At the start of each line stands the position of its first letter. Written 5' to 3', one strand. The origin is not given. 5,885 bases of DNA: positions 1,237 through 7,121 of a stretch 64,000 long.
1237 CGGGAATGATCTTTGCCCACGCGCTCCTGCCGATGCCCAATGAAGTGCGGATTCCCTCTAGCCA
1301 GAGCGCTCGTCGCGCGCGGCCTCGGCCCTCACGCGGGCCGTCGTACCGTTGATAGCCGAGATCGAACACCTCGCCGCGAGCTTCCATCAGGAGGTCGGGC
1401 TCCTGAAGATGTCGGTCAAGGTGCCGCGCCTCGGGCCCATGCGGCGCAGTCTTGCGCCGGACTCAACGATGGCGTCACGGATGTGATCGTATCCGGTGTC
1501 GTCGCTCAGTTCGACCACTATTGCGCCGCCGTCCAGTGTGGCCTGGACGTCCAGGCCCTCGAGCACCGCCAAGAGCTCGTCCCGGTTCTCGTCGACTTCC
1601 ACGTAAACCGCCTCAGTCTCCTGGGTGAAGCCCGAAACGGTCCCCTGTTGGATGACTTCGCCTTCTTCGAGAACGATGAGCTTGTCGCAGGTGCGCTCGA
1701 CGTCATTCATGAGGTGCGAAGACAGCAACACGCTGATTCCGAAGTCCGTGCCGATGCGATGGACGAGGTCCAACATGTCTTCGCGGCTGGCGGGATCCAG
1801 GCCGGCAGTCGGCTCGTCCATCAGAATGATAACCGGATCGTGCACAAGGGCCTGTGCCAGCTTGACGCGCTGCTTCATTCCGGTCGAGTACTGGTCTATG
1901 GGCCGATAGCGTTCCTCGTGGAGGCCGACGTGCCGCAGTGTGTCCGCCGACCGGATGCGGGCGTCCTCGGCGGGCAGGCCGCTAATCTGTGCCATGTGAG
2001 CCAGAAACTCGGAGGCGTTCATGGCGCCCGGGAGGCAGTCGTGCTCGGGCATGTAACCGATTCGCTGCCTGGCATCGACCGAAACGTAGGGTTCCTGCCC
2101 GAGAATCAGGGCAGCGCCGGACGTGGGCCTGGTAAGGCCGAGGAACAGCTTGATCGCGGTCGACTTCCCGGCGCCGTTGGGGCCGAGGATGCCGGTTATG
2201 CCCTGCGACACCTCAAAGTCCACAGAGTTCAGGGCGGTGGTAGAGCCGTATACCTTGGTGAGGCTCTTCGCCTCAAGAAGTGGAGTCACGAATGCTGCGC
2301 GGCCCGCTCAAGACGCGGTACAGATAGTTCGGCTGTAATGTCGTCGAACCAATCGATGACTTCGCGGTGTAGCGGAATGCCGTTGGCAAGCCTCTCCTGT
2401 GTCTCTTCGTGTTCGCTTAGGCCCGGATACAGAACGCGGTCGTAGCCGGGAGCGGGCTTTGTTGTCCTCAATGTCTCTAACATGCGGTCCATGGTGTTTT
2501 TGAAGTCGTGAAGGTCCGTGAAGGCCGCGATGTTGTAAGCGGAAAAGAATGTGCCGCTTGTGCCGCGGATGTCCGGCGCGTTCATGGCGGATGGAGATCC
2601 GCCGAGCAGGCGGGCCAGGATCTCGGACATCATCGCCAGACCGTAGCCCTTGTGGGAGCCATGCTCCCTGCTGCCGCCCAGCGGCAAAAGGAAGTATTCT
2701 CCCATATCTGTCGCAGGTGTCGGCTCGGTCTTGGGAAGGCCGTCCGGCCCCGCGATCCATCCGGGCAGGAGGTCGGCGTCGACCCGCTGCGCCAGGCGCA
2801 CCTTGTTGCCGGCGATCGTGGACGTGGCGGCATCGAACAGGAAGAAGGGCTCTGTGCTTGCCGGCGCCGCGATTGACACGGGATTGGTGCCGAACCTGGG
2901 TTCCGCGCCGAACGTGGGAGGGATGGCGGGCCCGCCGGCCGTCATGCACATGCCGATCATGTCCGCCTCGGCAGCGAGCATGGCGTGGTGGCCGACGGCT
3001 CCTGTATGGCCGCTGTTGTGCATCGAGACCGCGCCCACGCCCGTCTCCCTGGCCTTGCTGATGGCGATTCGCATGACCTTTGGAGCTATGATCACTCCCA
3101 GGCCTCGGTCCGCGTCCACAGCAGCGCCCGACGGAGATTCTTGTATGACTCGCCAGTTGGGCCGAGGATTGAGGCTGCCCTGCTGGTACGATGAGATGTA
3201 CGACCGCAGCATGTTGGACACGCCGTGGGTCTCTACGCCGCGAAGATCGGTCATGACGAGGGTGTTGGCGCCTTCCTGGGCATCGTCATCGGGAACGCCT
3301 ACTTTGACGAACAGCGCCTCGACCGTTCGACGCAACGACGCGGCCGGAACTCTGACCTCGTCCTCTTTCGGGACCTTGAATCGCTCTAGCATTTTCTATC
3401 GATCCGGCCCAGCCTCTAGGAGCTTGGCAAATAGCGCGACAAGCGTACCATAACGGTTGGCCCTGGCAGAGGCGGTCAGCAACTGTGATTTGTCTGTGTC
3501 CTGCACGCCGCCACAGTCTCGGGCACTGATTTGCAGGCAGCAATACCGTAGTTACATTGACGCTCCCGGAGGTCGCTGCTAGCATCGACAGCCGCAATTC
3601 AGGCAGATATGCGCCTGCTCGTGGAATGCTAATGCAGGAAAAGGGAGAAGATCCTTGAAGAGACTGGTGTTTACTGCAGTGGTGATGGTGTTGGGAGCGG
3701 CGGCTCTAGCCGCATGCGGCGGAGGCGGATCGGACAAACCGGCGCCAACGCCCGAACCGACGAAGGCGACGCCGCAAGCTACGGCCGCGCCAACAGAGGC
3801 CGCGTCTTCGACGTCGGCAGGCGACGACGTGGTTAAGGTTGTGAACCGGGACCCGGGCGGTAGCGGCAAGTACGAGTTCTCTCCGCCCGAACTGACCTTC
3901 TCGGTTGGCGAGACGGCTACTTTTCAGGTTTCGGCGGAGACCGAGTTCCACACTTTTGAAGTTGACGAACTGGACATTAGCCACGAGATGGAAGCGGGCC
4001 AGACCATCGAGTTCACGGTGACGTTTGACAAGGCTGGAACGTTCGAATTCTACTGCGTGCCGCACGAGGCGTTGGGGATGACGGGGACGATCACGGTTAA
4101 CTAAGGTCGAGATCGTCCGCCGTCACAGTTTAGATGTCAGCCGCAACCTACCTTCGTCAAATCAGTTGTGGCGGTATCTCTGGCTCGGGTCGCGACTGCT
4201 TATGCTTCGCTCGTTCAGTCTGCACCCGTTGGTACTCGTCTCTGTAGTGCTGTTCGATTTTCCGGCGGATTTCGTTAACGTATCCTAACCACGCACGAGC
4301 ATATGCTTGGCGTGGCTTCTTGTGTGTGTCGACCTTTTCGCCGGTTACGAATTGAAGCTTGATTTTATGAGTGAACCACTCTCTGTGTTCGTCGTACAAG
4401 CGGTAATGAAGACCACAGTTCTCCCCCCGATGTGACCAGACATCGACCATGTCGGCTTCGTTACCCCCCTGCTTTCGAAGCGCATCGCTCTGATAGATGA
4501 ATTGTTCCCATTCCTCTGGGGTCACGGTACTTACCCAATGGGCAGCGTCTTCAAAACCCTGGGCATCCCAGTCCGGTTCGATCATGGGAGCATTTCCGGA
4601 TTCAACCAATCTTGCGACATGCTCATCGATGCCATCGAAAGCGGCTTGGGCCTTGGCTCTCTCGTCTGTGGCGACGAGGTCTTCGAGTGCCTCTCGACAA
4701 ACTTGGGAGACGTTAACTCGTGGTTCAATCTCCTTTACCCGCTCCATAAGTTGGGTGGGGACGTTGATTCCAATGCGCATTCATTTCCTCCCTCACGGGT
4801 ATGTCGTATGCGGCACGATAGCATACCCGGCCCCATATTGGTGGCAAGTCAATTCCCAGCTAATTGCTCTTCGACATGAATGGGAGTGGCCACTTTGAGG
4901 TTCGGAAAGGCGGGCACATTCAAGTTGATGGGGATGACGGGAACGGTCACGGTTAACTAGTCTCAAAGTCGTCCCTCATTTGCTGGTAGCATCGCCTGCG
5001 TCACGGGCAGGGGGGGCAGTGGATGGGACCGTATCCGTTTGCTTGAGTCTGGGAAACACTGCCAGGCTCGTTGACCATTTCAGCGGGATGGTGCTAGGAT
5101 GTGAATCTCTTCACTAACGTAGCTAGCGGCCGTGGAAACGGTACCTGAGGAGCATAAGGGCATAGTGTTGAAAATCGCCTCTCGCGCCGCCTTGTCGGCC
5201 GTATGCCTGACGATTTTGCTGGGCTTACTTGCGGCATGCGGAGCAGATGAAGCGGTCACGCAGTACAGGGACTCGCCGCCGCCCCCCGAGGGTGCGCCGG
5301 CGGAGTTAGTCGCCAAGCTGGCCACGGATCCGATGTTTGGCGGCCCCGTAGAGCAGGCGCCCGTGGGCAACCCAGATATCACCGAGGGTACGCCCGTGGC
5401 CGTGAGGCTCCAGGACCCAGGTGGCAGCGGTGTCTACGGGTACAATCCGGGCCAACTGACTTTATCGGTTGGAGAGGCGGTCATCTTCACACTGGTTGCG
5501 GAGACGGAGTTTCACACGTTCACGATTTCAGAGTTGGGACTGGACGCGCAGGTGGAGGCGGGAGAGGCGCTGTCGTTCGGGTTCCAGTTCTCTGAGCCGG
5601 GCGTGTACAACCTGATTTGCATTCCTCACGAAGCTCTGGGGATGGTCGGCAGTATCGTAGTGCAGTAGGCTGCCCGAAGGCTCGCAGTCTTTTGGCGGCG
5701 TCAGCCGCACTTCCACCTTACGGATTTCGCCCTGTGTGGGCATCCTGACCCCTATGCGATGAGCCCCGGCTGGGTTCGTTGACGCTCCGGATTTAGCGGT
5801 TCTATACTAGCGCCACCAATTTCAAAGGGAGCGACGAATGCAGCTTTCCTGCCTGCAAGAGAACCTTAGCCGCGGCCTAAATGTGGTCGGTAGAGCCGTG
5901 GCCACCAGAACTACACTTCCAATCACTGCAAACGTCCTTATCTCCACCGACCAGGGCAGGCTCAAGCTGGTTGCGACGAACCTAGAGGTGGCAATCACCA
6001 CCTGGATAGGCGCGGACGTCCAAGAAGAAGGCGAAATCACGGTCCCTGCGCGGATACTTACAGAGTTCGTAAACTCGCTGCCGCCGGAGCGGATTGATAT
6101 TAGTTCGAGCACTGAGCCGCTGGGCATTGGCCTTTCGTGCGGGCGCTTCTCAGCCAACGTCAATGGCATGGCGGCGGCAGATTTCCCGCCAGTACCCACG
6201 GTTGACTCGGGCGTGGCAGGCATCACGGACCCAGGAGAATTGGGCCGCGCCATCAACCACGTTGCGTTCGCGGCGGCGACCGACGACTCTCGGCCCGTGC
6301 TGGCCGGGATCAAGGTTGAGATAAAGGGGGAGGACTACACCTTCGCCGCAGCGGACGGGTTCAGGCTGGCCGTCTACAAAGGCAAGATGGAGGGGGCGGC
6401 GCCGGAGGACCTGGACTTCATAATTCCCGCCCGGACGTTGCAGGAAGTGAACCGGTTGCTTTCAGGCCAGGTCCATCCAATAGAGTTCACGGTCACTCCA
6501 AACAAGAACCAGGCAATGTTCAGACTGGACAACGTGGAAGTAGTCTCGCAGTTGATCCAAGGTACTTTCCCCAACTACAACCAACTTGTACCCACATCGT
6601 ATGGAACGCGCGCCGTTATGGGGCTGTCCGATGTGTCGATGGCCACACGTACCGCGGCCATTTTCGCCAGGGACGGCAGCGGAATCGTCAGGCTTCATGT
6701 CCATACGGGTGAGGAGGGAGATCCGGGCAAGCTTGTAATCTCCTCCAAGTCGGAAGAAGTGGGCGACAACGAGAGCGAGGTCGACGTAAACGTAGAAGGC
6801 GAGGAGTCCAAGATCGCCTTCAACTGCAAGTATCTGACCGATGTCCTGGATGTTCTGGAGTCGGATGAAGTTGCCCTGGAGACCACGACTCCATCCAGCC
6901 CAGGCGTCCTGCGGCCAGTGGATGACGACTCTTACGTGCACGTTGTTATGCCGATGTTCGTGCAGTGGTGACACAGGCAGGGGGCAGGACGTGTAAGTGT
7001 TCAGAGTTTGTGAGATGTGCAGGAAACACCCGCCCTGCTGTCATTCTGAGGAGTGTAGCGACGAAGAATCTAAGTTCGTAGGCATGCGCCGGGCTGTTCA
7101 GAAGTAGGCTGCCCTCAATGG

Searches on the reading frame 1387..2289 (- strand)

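Call 44: search_protein_families(library=pfam, proteins=[window:1387-2289:-], max_evalue=0.0001)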
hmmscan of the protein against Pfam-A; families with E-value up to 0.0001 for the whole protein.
window:1387-2289:- (300 aa): 3 families
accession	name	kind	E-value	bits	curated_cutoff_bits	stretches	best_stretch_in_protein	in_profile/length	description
PF00005.33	ABC_tran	-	2.3e-27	96.7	25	1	20-162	1-137/137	ABC transporter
PF13304.12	AAA_21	-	1.1e-09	39.2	27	0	115-192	220-298/304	AAA domain, putative AbiEii toxin, Type IV TA system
PF13476.12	AAA_23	-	1.7e-05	26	27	1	23-47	13-37/201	AAA domain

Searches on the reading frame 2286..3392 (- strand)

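Call 44: search_protein_families(library=pfam, proteins=[window:2286-3392:-], max_evalue=0.0001)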
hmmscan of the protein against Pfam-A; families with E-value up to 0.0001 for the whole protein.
window:2286-3392:- (368 aa): 1 family
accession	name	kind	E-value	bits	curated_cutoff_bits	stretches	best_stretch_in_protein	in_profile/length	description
PF02615.19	Ldh_2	-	8.6e-100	334.5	38.8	1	16-347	2-330/333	Malate/L-lactate dehydrogenase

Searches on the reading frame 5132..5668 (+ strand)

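Call 79: search_protein_families(library=pfam, proteins=[window:5132-5668:+], max_evalue=0.001)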
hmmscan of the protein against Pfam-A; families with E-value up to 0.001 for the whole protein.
window:5132-5668:+ (178 aa): 2 families
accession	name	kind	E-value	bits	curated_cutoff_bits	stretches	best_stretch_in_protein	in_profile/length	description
PF00127.26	Copper-bind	-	6.9e-07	30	21.2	1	140-178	63-99/99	Copper binding proteins, plastocyanin/azurin family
PF13473.12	Cupredoxin_1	-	0.00013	22.3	27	1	103-177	31-104/104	Cupredoxin-like domain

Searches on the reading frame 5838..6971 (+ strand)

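Call 44: search_protein_families(library=pfam, proteins=[window:5838-6971:+], max_evalue=0.0001)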
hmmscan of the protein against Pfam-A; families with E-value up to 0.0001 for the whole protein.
window:5838-6971:+ (377 aa): 3 families
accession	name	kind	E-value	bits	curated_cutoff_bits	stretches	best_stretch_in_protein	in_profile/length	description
PF02767.21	DNA_pol3_beta_2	-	3.4e-30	105.2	27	1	134-246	6-116/116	DNA polymerase III beta subunit, central domain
PF00712.24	DNA_pol3_beta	-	1e-26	93.9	24.4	1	1-119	1-119/120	DNA polymerase III beta subunit, N-terminal domain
PF02768.20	DNA_pol3_beta_3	-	3.3e-24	85.5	27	1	249-373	2-120/121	DNA polymerase III beta subunit, C-terminal domain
